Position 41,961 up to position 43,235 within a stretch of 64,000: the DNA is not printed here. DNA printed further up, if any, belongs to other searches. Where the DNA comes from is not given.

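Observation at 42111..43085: Unassignable 324-aa protein of foreign composition between rmlA and a GT2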

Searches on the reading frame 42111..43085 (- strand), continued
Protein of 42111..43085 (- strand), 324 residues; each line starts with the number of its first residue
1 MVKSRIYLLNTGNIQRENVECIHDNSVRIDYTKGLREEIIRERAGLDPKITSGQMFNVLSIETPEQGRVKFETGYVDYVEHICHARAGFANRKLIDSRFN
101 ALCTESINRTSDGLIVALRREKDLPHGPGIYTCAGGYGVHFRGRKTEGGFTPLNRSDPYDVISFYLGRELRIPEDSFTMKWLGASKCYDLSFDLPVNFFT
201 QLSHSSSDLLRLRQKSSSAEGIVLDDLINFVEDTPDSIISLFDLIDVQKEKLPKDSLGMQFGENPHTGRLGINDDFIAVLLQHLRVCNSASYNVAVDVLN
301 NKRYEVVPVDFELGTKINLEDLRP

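Call 80: find_encoding_contigs(protein=P0018, flank=8000, max_places=1)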
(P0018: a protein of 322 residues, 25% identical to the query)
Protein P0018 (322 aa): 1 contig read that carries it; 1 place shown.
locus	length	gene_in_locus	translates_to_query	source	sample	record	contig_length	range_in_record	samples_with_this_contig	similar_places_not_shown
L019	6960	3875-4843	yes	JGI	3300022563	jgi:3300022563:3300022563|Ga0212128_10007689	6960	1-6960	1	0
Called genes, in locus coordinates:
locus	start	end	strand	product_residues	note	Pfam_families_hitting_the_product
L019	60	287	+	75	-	PF12441:CopG_antitoxin (weak), PF14384:BrnA_antitoxin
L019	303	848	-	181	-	PF01663:Phosphodiest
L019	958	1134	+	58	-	-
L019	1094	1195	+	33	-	-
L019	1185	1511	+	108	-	-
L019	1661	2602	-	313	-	PF01073:3Beta_HSD, PF01370:Epimerase, PF02719:Polysacc_synt_2, PF04321:RmlD_sub_bind, PF07993:NAD_binding_4, PF13460:NAD_binding_10, PF16363:GDP_Man_Dehyd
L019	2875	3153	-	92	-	-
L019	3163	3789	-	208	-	-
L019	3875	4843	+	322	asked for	-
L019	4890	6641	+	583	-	PF08421:Methyltransf_13, PF13489:Methyltransf_23, PF08484:Methyltransf_14, PF00908:dTDP_sugar_isom, PF05523:FdtA (weak), PF14667:Polysacc_synt_C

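Call 84: find_related_loci(query=A5, collection=metagenome_contigs, flank=10000)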
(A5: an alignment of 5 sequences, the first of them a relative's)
Query A5 (563 aa) in metagenome_contigs; peptide patterns used: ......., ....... (x = any residue, [..] = any of these).
600 stretches matched a pattern (row limit reached: there are more); 495 encode a relative of the query (tblastn E <= 1e-3); the best 80 are kept; 80 distinct loci.
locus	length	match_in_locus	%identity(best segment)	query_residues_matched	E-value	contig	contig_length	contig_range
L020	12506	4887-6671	76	1-563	0e+0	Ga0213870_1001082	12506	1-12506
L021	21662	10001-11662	70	2-563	0e+0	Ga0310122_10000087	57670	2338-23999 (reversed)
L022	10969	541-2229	65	2-563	0e+0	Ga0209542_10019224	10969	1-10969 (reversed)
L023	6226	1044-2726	64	1-563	0e+0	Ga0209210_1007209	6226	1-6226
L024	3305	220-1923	65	2-563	0e+0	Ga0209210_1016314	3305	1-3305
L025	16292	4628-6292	63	2-563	0e+0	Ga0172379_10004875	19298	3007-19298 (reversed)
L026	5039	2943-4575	61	3-563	0e+0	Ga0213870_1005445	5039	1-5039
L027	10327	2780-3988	64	2-406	1e-162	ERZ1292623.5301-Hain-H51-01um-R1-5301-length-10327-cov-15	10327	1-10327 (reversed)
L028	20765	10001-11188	61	3-401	7e-160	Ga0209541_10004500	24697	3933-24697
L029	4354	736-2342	50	3-561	1e-147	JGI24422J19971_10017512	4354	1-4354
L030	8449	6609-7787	46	2-400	1e-116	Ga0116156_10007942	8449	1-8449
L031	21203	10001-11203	47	2-407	5e-115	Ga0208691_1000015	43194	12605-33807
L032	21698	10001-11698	74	1-563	0e+0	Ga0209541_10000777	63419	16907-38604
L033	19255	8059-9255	44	3-407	1e-112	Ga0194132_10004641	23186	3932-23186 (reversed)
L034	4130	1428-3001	47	3-543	2e-115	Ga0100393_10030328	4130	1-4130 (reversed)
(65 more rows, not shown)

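Call 91: search_protein_families(library=padloc, proteins=[window:42111-43085:-], max_evalue=1)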
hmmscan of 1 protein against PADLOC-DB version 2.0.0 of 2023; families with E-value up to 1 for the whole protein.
window:42111-43085:- (324 aa): 1 family
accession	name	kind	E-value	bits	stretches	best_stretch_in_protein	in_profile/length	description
PDLC04406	PDC-M09A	-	0.012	13.1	1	198-251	68-120/330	-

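Call 92: search_protein_families(library=phrogs, proteins=[window:42111-43085:-], max_evalue=1)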
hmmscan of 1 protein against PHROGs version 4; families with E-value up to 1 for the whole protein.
window:42111-43085:- (324 aa): 0 families

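Call 93: list_cluster_members(proteins=[window:42111-43085:-, window:50505-53144:-, window:2320-4035:+])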
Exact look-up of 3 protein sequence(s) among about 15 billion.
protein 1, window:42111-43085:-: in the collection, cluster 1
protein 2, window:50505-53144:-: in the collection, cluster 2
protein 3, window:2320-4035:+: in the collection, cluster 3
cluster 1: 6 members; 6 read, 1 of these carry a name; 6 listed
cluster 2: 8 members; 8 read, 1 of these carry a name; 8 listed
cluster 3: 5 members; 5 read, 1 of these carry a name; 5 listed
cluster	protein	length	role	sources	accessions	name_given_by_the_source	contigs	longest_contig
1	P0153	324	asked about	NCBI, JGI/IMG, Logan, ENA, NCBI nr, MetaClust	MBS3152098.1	hypothetical protein J4230_01670 [Candidatus Woesearchaeota archaeon] | hypothetical protein [Candidatus Woesearchaeota archaeon] | \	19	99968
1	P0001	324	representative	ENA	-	-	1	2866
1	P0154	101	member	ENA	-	-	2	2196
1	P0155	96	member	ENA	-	-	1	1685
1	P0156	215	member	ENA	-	-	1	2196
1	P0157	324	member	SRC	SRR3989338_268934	-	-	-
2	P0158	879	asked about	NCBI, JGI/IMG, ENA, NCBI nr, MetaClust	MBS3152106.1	glycosyltransferase family 39 protein [Candidatus Woesearchaeota archaeon] | \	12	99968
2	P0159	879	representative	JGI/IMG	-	-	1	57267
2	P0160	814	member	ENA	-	-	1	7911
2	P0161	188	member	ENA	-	-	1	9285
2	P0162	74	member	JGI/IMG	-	-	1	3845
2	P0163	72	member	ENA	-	-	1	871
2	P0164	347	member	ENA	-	-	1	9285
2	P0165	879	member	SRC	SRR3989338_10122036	-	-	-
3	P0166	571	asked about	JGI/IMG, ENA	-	-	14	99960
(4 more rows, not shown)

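Call 96: search_protein_families(library=pfam, proteins=[L015:3178-3624:+, L015:3922-4794:-, L014:9263-9991:-, L004:3476-4093:-, L004:4097-5029:-, L010:3660-4226:-, L018:1254-2285:-, L019:3163-3789:-, L021:6449-7066:-, L008:8999-9988:-], max_evalue=0.01)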
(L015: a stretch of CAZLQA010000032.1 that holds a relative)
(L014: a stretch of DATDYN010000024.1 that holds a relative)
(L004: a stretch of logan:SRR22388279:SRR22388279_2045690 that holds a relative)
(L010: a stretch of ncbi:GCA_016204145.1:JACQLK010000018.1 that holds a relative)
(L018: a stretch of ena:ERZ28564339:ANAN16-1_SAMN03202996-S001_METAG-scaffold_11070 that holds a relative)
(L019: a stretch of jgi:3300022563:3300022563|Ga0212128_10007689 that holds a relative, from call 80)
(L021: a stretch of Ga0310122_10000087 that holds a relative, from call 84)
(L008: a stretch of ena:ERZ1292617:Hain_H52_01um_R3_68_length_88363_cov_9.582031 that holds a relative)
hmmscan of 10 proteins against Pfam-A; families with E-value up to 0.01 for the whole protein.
L015:3178-3624:+ (148 aa): 1 family
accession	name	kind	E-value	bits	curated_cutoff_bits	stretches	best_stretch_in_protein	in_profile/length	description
PF02585.22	PIG-L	-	1.5e-05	25.9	28.2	1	6-96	2-84/129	GlcNAc-PI de-N-acetylase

L015:3922-4794:- (290 aa): 5 families
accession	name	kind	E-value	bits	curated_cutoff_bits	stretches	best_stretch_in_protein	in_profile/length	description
PF13439.12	Glyco_transf_4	-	5.4e-08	33.5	28.5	1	12-95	2-107/170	Glycosyltransferase Family 4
PF00534.26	Glycos_transf_1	-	5.2e-05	23.3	26.4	1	179-236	72-128/172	Glycosyl transferases group 1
PF13692.12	Glyco_trans_1_4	-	0.00044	21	27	1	170-235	48-110/142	Glycosyl transferases group 1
PF08323.17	Glyco_transf_5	-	0.0007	19.8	22.7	0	12-95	16-101/239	Starch synthase catalytic domain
PF13579.12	Glyco_trans_4_4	-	0.0017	19.2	29.7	0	12-40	1-29/158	Glycosyl transferase 4-like domain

L014:9263-9991:- (242 aa): 5 families
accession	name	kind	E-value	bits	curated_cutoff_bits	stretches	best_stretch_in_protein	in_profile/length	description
PF01370.27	Epimerase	-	8.3e-14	52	20.9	1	20-167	1-170/240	NAD dependent epimerase/dehydratase family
PF13460.12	NAD_binding_10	-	2.8e-06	27.7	27.2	1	45-174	41-151/184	NAD(P)H-binding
PF16363.11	GDP_Man_Dehyd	-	0.00015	21.8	27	1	36-162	45-176/332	GDP-mannose 4,6 dehydratase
PF01073.25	3Beta_HSD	-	0.00015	21.3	22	1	46-122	48-125/280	3-beta hydroxysteroid dehydrogenase/isomerase family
PF04321.23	RmlD_sub_bind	-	0.00077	19.1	27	1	19-74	2-65/287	RmlD substrate binding domain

L004:3476-4093:- (205 aa): 0 families

L004:4097-5029:- (310 aa): 1 family
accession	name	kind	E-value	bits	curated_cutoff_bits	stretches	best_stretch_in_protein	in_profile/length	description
PF00316.25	FBPase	-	0.00016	21.8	34.8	1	27-98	48-118/191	Fructose-1-6-bisphosphatase, N-terminal domain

L010:3660-4226:- (188 aa): 0 families

L018:1254-2285:- (343 aa): 9 families
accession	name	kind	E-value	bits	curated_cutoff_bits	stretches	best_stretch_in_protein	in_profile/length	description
PF01370.27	Epimerase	-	1.4e-44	152.8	20.9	1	34-269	1-240/240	NAD dependent epimerase/dehydratase family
PF16363.11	GDP_Man_Dehyd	-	2.7e-38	132.7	27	1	35-291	1-271/332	GDP-mannose 4,6 dehydratase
PF01073.25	3Beta_HSD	-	1.7e-23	83.5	22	1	35-258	1-231/280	3-beta hydroxysteroid dehydrogenase/isomerase family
PF04321.23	RmlD_sub_bind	-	2.7e-12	46.8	27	1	33-233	2-176/287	RmlD substrate binding domain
PF07993.18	NAD_binding_4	-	8.9e-10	38.6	20.1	1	88-221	79-227/258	Male sterility protein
PF02719.21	Polysacc_synt_2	-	4.7e-09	36.3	20.2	1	34-306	1-267/293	Polysaccharide biosynthesis protein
PF13460.12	NAD_binding_10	-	5.4e-08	33.3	27.2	1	38-198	1-142/184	NAD(P)H-binding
PF05368.20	NmrA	-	0.00022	21.4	27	1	32-104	3-76/298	NmrA-like family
PF08659.16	KR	-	0.002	18.5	22.6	0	34-156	3-144/180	KR domain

L019:3163-3789:- (208 aa): 0 families

L021:6449-7066:- (205 aa): 0 families

L008:8999-9988:- (329 aa): 0 families
